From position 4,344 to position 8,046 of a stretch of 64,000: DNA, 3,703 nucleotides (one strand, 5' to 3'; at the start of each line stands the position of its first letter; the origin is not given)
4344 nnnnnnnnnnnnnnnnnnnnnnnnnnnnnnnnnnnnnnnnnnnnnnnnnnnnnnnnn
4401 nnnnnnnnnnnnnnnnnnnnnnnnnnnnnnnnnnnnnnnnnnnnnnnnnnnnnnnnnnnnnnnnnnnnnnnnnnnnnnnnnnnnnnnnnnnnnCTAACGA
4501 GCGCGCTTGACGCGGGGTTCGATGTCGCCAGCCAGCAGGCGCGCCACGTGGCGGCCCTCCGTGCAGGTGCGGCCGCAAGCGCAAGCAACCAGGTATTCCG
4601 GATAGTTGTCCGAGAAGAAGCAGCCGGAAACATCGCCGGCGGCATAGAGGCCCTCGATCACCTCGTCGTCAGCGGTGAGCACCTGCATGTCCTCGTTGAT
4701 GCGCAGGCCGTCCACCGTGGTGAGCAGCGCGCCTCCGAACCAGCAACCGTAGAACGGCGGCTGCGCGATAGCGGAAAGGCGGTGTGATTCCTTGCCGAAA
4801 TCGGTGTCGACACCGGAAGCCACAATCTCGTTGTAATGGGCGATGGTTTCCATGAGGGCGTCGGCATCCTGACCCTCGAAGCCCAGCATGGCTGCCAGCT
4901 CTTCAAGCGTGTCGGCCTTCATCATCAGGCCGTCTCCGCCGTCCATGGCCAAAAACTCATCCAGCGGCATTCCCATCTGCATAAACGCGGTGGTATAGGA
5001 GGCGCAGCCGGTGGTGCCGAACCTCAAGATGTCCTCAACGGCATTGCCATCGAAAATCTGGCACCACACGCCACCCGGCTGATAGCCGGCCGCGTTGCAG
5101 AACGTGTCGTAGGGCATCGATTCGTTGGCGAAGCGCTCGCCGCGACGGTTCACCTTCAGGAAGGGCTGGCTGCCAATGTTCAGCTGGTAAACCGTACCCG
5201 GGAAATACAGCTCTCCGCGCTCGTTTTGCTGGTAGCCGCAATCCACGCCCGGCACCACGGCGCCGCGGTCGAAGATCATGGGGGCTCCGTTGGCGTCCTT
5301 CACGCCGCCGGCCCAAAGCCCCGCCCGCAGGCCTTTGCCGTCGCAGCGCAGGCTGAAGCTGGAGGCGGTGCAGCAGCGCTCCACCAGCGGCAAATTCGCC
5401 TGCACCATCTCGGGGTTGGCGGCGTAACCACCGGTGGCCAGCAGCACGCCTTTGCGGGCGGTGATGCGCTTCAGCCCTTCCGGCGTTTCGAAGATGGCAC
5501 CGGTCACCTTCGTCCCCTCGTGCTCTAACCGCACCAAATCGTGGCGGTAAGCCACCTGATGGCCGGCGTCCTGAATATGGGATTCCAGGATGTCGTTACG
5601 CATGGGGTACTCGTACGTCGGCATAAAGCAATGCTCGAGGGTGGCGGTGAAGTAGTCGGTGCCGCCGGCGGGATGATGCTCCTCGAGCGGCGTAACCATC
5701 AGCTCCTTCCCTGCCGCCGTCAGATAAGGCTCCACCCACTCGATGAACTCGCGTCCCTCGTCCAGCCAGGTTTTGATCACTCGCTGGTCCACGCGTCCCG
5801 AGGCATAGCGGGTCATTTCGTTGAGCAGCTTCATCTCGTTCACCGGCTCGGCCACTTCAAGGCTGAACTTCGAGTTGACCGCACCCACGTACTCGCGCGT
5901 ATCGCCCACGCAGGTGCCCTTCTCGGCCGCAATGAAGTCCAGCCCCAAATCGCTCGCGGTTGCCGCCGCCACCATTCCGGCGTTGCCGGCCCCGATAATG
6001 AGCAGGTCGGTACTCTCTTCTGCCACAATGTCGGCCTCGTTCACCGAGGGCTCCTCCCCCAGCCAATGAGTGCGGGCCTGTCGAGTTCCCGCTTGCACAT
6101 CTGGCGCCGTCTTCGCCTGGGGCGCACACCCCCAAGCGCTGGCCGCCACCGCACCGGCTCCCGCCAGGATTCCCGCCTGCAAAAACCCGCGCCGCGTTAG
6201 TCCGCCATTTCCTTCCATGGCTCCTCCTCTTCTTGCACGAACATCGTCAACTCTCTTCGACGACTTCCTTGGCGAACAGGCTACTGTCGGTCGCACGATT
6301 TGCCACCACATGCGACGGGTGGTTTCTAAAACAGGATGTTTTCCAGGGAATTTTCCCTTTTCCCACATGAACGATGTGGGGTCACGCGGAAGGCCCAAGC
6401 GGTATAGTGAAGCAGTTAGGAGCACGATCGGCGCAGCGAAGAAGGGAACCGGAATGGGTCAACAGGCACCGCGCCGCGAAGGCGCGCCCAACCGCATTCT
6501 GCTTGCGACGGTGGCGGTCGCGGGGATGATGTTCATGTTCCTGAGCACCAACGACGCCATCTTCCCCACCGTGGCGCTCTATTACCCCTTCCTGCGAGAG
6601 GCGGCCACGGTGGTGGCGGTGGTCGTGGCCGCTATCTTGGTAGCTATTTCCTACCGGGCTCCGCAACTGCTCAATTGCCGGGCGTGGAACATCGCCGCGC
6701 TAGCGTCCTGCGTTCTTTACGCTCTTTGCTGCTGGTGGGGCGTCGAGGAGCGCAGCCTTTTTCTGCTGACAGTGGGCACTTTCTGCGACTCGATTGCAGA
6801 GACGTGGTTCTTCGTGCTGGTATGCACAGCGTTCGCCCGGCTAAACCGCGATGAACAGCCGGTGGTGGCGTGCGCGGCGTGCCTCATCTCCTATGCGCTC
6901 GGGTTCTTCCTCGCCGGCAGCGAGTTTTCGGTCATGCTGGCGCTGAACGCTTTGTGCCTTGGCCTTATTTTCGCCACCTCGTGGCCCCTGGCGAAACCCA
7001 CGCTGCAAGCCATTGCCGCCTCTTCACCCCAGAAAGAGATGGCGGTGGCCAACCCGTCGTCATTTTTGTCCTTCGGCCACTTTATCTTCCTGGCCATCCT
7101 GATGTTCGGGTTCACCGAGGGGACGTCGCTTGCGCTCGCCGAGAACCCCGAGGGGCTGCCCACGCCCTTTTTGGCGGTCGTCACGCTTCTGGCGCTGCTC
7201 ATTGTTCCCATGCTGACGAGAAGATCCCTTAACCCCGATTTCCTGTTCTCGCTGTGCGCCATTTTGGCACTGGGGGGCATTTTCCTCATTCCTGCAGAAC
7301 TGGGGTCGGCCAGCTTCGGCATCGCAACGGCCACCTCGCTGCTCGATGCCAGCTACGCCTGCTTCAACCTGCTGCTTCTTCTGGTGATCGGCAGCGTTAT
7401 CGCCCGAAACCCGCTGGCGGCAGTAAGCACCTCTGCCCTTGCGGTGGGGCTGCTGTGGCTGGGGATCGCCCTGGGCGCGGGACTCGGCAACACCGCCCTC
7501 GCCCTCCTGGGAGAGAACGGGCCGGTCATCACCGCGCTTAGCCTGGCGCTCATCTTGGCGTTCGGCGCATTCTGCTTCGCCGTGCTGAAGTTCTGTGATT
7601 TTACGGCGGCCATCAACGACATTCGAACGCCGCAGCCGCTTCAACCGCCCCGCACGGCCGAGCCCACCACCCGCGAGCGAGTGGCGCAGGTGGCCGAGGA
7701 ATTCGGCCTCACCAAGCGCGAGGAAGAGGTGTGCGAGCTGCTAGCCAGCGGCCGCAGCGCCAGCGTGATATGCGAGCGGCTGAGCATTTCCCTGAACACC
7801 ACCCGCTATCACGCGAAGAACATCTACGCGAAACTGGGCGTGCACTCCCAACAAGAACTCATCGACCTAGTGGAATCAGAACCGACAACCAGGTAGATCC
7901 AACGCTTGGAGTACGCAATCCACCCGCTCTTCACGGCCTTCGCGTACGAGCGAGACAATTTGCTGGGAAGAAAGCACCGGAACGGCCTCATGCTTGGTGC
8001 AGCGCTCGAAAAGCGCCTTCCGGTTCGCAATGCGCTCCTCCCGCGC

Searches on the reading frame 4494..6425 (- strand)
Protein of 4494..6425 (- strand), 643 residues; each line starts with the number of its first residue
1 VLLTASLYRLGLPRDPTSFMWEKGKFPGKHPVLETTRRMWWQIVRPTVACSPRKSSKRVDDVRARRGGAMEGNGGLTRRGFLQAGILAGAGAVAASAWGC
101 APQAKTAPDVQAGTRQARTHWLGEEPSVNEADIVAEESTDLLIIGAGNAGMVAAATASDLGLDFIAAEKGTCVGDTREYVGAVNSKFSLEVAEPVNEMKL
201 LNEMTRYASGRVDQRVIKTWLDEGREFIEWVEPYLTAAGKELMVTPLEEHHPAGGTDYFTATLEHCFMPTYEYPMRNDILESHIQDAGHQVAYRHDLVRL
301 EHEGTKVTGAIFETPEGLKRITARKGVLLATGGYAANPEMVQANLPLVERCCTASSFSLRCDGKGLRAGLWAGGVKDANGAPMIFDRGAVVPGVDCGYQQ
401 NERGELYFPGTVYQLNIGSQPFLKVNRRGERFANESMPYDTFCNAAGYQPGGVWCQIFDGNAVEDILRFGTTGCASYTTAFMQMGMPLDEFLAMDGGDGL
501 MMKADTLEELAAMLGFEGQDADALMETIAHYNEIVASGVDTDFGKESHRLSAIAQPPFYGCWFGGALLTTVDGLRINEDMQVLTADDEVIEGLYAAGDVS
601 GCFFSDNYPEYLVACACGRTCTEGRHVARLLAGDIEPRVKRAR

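Call 35: search_protein_families(library=pfam, proteins=[window:4494-6425:-])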
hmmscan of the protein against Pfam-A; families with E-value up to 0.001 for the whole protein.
window:4494-6425:- (643 aa): 5 families
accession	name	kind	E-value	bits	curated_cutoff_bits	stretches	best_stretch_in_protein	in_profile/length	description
PF00890.30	FAD_binding_2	-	2.7e-36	126.1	20.4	1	140-601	1-400/414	FAD binding domain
PF07992.20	Pyr_redox_2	-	3e-07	30.6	26.1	1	140-339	2-115/291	Pyridine nucleotide-disulphide oxidoreductase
PF12831.13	FAD_oxidored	-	6.6e-05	22.8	27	1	140-324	1-138/416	FAD dependent oxidoreductase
PF01266.30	DAO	-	0.00062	19.8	27.9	0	140-345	1-217/353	FAD dependent oxidoreductase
PF03486.20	HI0933_like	-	0.00099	19.1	50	0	140-174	2-36/244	HI0933-like protein Rossmann domain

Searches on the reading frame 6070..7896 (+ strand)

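Call 35: search_protein_families(library=pfam, proteins=[window:6070-7896:+])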
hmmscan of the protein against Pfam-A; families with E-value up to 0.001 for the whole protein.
window:6070-7896:+ (608 aa): 1 family
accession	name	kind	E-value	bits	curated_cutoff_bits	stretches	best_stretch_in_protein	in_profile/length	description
PF00196.25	GerE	-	3e-13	49.6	23.5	1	547-600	3-56/57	Bacterial regulatory proteins, luxR family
